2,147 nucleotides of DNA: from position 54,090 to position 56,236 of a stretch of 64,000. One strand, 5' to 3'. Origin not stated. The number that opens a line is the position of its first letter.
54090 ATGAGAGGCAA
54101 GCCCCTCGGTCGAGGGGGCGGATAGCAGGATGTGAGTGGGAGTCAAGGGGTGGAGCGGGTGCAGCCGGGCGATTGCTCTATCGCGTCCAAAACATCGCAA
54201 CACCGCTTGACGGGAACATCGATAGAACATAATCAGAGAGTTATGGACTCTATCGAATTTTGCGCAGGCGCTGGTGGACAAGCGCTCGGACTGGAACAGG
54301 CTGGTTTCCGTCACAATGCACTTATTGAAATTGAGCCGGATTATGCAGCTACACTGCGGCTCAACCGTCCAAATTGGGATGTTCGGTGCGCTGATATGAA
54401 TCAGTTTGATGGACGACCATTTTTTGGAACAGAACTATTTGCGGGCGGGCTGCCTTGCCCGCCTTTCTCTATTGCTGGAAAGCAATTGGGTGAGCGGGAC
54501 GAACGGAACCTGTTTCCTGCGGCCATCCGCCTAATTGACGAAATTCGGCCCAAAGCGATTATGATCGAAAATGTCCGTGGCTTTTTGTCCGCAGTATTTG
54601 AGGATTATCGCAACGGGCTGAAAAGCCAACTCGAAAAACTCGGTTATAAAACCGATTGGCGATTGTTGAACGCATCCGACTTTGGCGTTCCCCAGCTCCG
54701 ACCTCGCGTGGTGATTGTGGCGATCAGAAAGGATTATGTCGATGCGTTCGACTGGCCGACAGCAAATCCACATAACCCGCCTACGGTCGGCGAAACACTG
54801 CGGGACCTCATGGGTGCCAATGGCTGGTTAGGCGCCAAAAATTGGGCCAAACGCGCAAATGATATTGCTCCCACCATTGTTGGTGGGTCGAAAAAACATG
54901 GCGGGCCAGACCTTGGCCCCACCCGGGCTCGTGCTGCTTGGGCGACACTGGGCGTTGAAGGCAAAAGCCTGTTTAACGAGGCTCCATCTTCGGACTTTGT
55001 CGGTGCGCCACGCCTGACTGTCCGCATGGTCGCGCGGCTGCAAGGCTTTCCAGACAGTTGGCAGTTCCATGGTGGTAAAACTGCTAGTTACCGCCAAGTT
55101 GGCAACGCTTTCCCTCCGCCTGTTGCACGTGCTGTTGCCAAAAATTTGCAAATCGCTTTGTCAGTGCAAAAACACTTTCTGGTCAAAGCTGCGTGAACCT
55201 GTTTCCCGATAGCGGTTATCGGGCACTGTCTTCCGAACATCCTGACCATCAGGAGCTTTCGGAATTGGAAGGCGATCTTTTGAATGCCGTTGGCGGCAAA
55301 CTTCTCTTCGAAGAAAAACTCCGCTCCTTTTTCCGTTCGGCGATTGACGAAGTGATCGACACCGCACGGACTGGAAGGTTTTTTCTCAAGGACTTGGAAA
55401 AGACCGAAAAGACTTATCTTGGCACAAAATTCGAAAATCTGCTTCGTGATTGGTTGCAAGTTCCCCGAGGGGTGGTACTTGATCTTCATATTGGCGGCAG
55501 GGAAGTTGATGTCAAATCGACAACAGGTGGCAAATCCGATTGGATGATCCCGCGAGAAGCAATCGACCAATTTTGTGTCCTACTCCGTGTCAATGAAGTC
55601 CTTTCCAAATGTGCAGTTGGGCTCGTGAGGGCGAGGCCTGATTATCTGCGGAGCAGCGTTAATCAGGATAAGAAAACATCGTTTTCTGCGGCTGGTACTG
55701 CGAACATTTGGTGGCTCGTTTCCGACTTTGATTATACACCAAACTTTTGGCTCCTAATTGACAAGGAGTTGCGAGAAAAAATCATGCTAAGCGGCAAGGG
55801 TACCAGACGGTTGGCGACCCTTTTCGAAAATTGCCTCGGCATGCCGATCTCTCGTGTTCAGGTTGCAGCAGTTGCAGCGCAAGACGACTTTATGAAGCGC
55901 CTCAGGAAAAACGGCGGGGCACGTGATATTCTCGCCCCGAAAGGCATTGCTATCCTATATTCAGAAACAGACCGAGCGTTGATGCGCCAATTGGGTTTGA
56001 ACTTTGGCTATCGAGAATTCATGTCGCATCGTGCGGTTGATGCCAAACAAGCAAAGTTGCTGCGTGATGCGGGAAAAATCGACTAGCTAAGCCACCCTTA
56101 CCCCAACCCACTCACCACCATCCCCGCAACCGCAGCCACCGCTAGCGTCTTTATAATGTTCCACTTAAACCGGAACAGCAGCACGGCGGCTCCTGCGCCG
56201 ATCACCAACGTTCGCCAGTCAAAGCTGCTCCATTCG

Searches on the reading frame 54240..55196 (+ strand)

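Call 64: search_protein_families(library=pfam, proteins=[window:54240-55196:+], max_evalue=0.00001)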
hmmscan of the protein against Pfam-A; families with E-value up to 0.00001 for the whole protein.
window:54240-55196:+ (318 aa): 1 family
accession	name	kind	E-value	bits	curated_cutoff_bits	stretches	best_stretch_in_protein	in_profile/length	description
PF00145.23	DNA_methylase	-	1.9e-70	238.3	22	1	2-304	1-323/324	C-5 cytosine-specific DNA methylase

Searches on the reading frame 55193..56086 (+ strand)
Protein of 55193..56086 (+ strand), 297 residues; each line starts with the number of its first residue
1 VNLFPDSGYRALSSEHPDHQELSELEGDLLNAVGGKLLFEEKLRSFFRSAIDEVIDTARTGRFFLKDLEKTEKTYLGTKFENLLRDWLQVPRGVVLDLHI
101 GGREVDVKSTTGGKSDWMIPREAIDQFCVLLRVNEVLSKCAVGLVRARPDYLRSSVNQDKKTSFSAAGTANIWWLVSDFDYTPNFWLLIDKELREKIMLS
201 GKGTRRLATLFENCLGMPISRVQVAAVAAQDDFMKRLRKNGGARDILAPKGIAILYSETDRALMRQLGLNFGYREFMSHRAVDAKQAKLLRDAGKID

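Call 64: search_protein_families(library=pfam, proteins=[window:55193-56086:+], max_evalue=0.00001)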
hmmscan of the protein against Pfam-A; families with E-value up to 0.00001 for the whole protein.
window:55193-56086:+ (297 aa): 1 family
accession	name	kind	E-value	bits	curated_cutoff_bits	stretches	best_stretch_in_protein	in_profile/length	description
PF09126.16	NaeI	-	2.9e-56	191.3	25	1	43-286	17-263/288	Restriction endonuclease NaeI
